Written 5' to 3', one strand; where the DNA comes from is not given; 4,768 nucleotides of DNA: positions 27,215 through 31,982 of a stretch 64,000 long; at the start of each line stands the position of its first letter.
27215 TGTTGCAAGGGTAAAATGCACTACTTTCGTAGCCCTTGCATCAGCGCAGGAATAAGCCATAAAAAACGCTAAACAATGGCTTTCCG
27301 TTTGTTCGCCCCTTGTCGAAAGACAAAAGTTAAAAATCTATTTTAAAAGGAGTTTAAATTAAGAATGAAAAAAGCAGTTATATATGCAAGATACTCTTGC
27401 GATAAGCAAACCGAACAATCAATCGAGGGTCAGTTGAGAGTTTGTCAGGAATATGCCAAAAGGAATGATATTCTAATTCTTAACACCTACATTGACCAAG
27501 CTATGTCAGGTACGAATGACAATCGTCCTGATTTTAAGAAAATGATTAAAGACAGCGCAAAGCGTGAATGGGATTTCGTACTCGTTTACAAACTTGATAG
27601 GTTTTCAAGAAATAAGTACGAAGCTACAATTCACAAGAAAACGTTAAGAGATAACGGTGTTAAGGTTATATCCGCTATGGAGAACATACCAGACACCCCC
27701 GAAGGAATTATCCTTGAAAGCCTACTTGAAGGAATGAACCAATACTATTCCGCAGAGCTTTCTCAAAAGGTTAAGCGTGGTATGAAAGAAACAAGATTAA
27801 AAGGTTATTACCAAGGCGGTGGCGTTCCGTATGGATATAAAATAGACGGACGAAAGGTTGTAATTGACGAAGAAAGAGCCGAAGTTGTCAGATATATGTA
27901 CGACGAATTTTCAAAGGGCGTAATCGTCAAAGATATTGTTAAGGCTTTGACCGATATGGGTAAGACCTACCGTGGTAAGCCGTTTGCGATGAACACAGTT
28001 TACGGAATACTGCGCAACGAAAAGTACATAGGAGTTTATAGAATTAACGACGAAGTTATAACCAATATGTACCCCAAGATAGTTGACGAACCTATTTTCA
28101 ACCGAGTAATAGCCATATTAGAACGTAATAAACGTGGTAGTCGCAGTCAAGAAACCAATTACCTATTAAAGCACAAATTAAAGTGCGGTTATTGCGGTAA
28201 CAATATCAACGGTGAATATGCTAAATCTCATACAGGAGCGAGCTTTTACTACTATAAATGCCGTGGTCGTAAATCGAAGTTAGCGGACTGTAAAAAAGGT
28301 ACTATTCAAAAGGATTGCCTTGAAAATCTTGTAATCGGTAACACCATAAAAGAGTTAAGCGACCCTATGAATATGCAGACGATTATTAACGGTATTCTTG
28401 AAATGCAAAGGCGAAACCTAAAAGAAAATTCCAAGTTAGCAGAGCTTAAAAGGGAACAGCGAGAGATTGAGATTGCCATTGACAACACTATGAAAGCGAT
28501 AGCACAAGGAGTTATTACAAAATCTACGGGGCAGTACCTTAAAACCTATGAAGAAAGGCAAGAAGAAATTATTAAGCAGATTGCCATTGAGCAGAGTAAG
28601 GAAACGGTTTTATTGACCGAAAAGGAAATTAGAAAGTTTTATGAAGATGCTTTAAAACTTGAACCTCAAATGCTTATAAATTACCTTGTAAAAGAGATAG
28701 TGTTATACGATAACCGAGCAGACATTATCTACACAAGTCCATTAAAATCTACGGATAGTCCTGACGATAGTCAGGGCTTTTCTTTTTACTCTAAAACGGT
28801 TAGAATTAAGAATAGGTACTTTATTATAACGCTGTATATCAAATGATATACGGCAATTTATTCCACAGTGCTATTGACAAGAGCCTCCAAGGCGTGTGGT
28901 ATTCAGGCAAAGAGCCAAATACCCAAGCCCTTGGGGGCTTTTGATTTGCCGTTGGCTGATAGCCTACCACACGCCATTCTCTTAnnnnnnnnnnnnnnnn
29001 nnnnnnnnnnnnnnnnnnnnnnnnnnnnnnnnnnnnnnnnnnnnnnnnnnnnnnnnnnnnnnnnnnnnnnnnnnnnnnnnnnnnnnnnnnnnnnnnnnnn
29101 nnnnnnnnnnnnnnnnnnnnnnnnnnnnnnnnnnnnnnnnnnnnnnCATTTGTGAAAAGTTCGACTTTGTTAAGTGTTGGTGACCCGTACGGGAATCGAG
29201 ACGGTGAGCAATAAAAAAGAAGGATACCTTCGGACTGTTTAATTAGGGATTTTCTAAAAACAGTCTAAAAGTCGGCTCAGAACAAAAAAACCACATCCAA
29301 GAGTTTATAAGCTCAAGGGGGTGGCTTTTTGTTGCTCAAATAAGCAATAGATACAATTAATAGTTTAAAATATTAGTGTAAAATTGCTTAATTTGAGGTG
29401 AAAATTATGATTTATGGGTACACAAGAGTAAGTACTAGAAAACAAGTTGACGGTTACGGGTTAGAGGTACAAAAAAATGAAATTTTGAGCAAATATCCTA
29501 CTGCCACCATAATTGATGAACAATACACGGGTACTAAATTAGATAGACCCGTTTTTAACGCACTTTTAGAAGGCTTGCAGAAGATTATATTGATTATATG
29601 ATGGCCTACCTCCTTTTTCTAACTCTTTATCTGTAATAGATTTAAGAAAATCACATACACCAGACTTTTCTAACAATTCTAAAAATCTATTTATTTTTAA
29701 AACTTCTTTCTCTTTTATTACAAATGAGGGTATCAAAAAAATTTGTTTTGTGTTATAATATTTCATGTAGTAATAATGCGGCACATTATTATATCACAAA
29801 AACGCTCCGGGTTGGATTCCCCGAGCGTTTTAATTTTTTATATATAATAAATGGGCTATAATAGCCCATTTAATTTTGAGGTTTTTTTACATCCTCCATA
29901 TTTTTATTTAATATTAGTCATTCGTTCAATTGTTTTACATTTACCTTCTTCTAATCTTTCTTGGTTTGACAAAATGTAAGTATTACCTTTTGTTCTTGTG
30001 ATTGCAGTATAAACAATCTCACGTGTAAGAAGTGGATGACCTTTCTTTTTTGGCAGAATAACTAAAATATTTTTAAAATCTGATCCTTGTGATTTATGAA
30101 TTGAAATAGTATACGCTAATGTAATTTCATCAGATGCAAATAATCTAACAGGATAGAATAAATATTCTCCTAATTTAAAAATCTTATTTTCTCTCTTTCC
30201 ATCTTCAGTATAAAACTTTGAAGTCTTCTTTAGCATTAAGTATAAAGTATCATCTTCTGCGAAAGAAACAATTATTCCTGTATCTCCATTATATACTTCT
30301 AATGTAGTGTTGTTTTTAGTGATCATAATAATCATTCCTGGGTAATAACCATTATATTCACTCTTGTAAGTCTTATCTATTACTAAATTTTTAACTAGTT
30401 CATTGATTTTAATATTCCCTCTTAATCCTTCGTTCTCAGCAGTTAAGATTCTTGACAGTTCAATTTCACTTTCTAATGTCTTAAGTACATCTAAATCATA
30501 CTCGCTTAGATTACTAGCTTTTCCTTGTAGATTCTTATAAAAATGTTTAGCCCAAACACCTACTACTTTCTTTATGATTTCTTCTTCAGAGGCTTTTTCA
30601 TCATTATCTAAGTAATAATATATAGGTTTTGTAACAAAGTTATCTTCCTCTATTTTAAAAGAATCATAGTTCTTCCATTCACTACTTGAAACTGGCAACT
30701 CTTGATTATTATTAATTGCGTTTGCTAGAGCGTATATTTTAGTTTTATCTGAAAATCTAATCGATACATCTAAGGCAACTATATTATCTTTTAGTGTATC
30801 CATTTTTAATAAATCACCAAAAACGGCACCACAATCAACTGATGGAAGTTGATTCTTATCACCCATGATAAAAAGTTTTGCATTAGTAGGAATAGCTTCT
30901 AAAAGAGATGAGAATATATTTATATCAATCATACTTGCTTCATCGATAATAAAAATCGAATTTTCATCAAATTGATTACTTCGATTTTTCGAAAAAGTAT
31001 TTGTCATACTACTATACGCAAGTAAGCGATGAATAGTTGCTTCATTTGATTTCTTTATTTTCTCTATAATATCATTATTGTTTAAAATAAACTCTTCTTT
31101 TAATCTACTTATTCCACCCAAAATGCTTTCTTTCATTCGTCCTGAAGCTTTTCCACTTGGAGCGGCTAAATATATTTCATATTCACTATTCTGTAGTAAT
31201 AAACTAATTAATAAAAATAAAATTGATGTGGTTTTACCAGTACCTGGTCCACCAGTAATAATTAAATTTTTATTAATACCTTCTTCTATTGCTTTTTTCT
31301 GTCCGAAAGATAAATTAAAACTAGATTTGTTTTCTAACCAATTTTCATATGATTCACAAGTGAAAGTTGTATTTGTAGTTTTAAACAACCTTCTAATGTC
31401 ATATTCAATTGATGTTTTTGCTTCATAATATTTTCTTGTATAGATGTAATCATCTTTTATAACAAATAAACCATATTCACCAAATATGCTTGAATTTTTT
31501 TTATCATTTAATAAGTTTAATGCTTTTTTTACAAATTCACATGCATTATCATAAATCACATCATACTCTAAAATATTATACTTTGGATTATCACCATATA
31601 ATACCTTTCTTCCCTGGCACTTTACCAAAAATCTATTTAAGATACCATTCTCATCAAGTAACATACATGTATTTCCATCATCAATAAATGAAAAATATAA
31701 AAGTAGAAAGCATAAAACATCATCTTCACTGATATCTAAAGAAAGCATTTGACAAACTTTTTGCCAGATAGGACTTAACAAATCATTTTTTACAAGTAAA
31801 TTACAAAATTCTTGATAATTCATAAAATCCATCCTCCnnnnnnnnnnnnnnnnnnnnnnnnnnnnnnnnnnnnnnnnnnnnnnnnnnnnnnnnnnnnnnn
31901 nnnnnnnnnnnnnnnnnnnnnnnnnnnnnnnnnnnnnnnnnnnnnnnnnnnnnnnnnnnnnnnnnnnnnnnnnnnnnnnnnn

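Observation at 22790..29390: GC-rich foreign island: decayed integrated rolling-circle replicon with large serine recombinase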

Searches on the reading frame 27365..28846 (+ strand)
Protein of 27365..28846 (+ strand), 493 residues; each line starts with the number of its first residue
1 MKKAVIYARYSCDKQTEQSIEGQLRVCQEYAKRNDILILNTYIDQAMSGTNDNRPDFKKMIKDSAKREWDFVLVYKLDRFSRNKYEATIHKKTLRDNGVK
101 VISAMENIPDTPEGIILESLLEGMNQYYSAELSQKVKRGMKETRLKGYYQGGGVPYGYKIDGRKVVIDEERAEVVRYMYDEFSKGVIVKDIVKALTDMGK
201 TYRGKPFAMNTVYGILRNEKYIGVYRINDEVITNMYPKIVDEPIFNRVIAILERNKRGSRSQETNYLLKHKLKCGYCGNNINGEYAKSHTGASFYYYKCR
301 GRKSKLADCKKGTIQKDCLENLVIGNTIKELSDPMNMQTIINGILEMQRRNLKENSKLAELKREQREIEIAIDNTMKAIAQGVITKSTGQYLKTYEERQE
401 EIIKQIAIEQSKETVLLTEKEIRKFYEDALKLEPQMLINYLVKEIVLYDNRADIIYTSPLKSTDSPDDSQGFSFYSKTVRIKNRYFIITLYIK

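Call 3: search_protein_families(library=pfam, proteins=[window:27365-28846:+], max_evalue=0.1)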
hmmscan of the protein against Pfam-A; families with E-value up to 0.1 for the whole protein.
window:27365-28846:+ (493 aa): 5 families
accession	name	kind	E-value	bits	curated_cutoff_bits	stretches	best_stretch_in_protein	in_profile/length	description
PF00239.26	Resolvase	-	7.1e-30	104.5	23.3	1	4-148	1-144/145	Resolvase, N terminal domain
PF07508.19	Recombinase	-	6.5e-17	62.1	21.1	1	169-255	1-102/102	Recombinase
PF13408.12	Zn_ribbon_recom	-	6.1e-09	36.6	25.3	1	267-324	1-54/58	Recombinase zinc beta ribbon domain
PF16278.11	zf-C2HE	-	0.011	16.5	30.1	1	252-282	15-48/63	C2HE / C2H2 / C2HC zinc-binding finger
PF02743.24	dCache_1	-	0.077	13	45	0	384-471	14-97/240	Cache domain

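Call 4: search_protein_families(library=phrogs, proteins=[window:27365-28846:+], max_evalue=0.1)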
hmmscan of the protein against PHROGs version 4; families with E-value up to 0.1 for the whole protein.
window:27365-28846:+ (493 aa): 6 families
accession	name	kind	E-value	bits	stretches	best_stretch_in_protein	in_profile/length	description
phrog_95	-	integration and excision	2.5e-107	361.1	1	1-454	87-562/651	integrase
phrog_125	-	DNA, RNA and nucleotide metabolism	8.8e-28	98.5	1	1-257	19-241/254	DNA invertase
phrog_7701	-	DNA, RNA and nucleotide metabolism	5.9e-11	43.8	1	154-296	4-130/137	DNA invertase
phrog_6620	-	integration and excision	3.1e-08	34.4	1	2-102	56-151/201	transposase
phrog_24732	-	unknown function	0.017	15.5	0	50-127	31-111/314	-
phrog_1428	-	connector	0.073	14.1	0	244-290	23-68/87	head-tail connector protein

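Call 49: search_protein_families(library=ncbifam, proteins=[window:27365-28846:+], max_evalue=0.1)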
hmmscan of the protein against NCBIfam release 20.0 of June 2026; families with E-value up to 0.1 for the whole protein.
window:27365-28846:+ (493 aa): 6 families
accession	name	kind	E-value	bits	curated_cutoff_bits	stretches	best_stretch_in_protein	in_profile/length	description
NF047343.1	SCCmet_CcrB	equivalog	8.7e-32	110.5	900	1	2-413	7-451/542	cassette chromosome recombinase CcrB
NF047344.1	SCCmet_CcrA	equivalog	3.4e-29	102.2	700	1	1-414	1-398/442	cassette chromosome recombinase CcrA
NF041201.1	recomb_XisF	equivalog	3.3e-26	92.2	375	2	5-219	2-211/465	fdxN element excision recombinase XisF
NF047347.1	SCCmet_CcrC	equivalog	1.1e-17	63.7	900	2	2-229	3-242/558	cassette chromosome recombinase CcrC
NF033518.0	transpos_IS607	equivalog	3.8e-11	42.9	110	1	2-103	54-151/187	IS607 family transposase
NF049883.1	resolv_YneB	equivalog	1.9e-08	34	175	1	3-155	1-154/211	YneB family resolvase-like protein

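Call 69: search_solved_structures(query=window:27365-28846:+, max_evalue=0.00001)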
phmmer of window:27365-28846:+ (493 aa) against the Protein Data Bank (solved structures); distinct sequences matched with E-value up to 0.00001: 6.
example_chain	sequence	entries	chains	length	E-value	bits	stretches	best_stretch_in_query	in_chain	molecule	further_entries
3bvp_A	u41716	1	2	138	6.4e-12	48.2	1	2-127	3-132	TP901-1 Integrase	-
3g13_A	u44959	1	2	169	3.8e-11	45.6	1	5-148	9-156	Putative conjugative transposon recombinase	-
3guv_A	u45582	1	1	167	4.7e-09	38.7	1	3-153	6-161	Site-specific recombinase, resolvase family protein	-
6dnw_A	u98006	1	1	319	5.1e-07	32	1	153-328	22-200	Putative integrase [Bacteriophage A118]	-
4kis_A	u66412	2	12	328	5.6e-07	31.9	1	153-328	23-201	Putative integrase [Bacteriophage A118] | A118 serine integrase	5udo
2mhc_A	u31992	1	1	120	1.1e-06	30.9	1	6-94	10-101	TnpX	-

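Call 70: search_protein_families(library=pfam, proteins=[L014:11079-11696:+], max_evalue=1)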
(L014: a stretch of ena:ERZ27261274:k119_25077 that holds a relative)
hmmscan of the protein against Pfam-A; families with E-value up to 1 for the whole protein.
L014:11079-11696:+ (205 aa): 3 families
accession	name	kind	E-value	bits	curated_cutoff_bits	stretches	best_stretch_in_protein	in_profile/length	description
PF08299.17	Bac_DnaA_C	-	0.0012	19.2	31.5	1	168-196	39-69/69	Bacterial dnaA protein helix-turn-helix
PF13936.12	HTH_38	-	0.0043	17.2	27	1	163-189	11-37/44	Helix-turn-helix domain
PF08281.18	Sigma70_r4_2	-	0.14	12.2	25.7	1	164-198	17-52/54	Sigma-70, region 4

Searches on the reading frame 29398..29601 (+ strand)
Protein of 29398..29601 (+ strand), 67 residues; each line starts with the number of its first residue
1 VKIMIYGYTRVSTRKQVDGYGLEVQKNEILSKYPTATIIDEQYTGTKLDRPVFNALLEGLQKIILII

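Call 3: search_protein_families(library=pfam, proteins=[window:29398-29601:+], max_evalue=0.1)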
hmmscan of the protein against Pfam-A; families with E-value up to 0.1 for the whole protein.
window:29398-29601:+ (67 aa): 1 family
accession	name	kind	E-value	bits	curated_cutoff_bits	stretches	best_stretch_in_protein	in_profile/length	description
PF00239.26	Resolvase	-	1.2e-08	35.6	23.3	1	5-62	1-61/145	Resolvase, N terminal domain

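Call 4: search_protein_families(library=phrogs, proteins=[window:29398-29601:+], max_evalue=0.1)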
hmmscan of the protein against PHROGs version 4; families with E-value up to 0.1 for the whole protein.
window:29398-29601:+ (67 aa): 3 families
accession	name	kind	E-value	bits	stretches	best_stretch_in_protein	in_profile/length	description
phrog_125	-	DNA, RNA and nucleotide metabolism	1.1e-12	49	1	1-62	18-74/254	DNA invertase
phrog_95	-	integration and excision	1.6e-07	31.3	1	5-60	90-152/651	integrase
phrog_8275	-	DNA, RNA and nucleotide metabolism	0.016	16.1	1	4-54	1-46/51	DNA invertase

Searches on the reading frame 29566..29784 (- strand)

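Call 3: search_protein_families(library=pfam, proteins=[window:29566-29784:-], max_evalue=0.1)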
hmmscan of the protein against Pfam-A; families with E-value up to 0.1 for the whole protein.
window:29566-29784:- (72 aa): 0 families

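Call 4: search_protein_families(library=phrogs, proteins=[window:29566-29784:-], max_evalue=0.1)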
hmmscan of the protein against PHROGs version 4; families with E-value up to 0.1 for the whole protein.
window:29566-29784:- (72 aa): 1 family
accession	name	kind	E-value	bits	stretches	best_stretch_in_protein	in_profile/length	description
phrog_1113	-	unknown function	0.088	13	1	12-56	57-101/292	-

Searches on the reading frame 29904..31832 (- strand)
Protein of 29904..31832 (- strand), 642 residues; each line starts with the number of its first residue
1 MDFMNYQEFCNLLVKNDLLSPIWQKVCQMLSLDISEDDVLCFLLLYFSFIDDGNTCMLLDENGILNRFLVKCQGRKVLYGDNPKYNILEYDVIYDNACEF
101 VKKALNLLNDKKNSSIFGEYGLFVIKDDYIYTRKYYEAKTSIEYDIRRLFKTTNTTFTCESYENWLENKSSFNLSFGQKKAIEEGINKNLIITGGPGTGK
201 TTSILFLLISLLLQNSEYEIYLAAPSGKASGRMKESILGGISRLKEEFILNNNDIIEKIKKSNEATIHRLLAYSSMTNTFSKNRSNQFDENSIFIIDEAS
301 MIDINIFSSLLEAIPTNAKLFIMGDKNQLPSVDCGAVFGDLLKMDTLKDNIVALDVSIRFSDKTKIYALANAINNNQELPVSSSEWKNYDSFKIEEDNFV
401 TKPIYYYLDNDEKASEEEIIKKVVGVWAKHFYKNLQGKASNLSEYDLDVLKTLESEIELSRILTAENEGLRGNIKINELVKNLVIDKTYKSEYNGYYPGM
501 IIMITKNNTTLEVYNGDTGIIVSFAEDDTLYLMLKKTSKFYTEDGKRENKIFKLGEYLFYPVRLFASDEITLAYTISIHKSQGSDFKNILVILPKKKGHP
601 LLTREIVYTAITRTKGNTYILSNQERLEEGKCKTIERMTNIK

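Call 3: search_protein_families(library=pfam, proteins=[window:29904-31832:-], max_evalue=0.1)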
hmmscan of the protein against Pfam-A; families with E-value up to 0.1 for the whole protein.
window:29904-31832:- (642 aa): 18 families
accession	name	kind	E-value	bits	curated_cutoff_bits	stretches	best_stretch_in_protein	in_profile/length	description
PF13245.12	AAA_19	-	5e-31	108.1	25.1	1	178-332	1-132/134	AAA domain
PF13604.12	AAA_30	-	1.1e-24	87.6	27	1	174-378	2-173/191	AAA domain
PF13538.12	UvrD_C_2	-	7.6e-10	38.9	27.4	1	573-620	2-51/52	UvrD-like helicase C-terminal domain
PF00580.27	UvrD-helicase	-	1.1e-08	35.5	23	1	176-307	3-112/271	UvrD/REP helicase N-terminal domain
PF05127.21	NAT10_TcmA_helicase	-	2.2e-08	34.6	22.7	1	191-314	1-113/176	RNA cytidine acetyltransferase NAT10/TcmA, helicase domain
PF13086.12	AAA_11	-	5.1e-08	33.4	27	1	177-238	5-73/257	AAA domain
PF18335.7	SH3_13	-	7.2e-08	32.5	41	1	488-528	18-58/65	ATP-dependent RecD-like DNA helicase SH3 domain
PF01443.25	Viral_helicase1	-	7.4e-08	32.9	21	1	191-331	2-99/228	Viral superfamily 1 RNA helicase core domain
PF00270.35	DEAD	-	4.1e-06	27.1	26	1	178-316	4-143/167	DEAD/DEAH box helicase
PF09848.15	SLFN-g3_helicase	-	6.9e-05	22.7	24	1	189-300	3-89/354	Schlafen group 3, DNA/RNA helicase domain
PF13401.12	AAA_22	-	7.2e-05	23.5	27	1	189-310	7-104/130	AAA domain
PF04851.21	ResIII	-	0.00061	20.2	22.5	1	178-299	8-134/164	Type III restriction enzyme, res subunit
PF20720.3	nSTAND3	-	0.003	17.7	27.2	1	187-218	17-48/155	Novel STAND NTPase 3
PF02562.22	PhoH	-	0.0036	17.3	27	1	175-329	6-158/205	PhoH-like protein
PF03237.21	Terminase_6N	-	0.0053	16.9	22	1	191-303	1-109/215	Terminase large subunit, T4likevirus-type, N-terminal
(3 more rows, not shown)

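Call 25: find_related_loci(query=window:29904-31832:-, collection=genome_contigs, flank=10000)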
Query window:29904-31832:- (642 aa) in genome_contigs; peptide patterns used: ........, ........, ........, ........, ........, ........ (x = any residue, [..] = any of these).
139 stretches matched a pattern, but none encodes a relative of the query by tblastn (E <= 1e-3).

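Call 70: search_protein_families(library=pfam, proteins=[L014:11079-11696:+], max_evalue=1)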
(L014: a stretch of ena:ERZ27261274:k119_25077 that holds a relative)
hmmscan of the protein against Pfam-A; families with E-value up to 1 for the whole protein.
L014:11079-11696:+ (205 aa): 3 families
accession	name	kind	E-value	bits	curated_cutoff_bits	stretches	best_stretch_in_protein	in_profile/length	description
PF08299.17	Bac_DnaA_C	-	0.0012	19.2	31.5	1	168-196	39-69/69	Bacterial dnaA protein helix-turn-helix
PF13936.12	HTH_38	-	0.0043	17.2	27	1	163-189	11-37/44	Helix-turn-helix domain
PF08281.18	Sigma70_r4_2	-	0.14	12.2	25.7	1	164-198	17-52/54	Sigma-70, region 4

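Call 81: find_homologous_proteins(query=window:29904-31832:-, max_evalue=1e-30)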
Query window:29904-31832:- (642 aa): 2357 proteins with E <= 1e-30 among 8000 candidates; the best 120 are listed.
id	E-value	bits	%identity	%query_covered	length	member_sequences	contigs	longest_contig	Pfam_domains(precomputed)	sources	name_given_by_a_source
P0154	0.0e+0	1413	100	100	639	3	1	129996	PF13538.13,PF13086.13,PF05127.22,PF00270.36,PF01443.25,PF13604.13,PF13245.13,PF18335.8,PF00580.28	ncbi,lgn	-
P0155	0.0e+0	1374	97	100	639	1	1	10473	PF13538.13,PF13086.13,PF05127.22,PF00270.36,PF01443.25,PF13604.13,PF13245.13,PF18335.8,PF00580.28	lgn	-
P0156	0.0e+0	1369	97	100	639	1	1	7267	PF13538.13,PF13086.13,PF05127.22,PF01443.25,PF13604.13,PF13245.13,PF18335.8,PF00580.28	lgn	-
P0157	2.0e-194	666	52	99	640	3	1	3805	PF13538.13,PF05127.22,PF00270.36,PF01443.25,PF13604.13,PF13245.13,PF13401.13,PF00580.28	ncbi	-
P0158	8.8e-194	664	52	99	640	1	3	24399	PF13538.13,PF05127.22,PF01443.25,PF13604.13,PF13245.13,PF18335.8,PF13401.13,PF00580.28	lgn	-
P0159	4.6e-193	661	51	100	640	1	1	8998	PF13538.13,PF13086.13,PF05127.22,PF00270.36,PF01443.25,PF13604.13,PF13245.13,PF13401.13,PF00580.28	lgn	-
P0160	2.2e-192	659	51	100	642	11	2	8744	PF13538.13,PF05127.22,PF00270.36,PF01443.25,PF13604.13,PF13245.13,PF00580.28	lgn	-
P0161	4.9e-191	655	50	99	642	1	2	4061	PF13538.13,PF13086.13,PF05127.22,PF00270.36,PF01443.25,PF13604.13,PF13245.13,PF04851.22,PF00580.28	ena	-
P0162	7.0e-191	654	53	99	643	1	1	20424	PF13538.13,PF13086.13,PF05127.22,PF01443.25,PF13604.13,PF13245.13,PF00580.28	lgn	-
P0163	1.2e-190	653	51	100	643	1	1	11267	PF13538.13,PF13086.13,PF05127.22,PF01443.25,PF13604.13,PF13245.13,PF00580.28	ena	-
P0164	1.8e-190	653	51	99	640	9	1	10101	PF13538.13,PF13086.13,PF05127.22,PF00270.36,PF01443.25,PF13604.13,PF13245.13,PF09848.16,PF00580.28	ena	-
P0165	1.1e-189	650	51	99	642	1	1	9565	PF13538.13,PF13086.13,PF05127.22,PF01443.25,PF13604.13,PF13245.13,PF00580.28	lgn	-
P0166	1.2e-189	650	51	100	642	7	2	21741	PF13538.13,PF13086.13,PF05127.22,PF01443.25,PF13604.13,PF13245.13,PF09848.16,PF00580.28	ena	-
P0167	1.8e-189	650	51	99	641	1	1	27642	PF13538.13,PF13086.13,PF05127.22,PF01443.25,PF13604.13,PF13245.13,PF00580.28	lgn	-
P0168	2.5e-188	646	49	99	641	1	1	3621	PF13538.13,PF13086.13,PF05127.22,PF01443.25,PF13604.13,PF13245.13,PF00580.28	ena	-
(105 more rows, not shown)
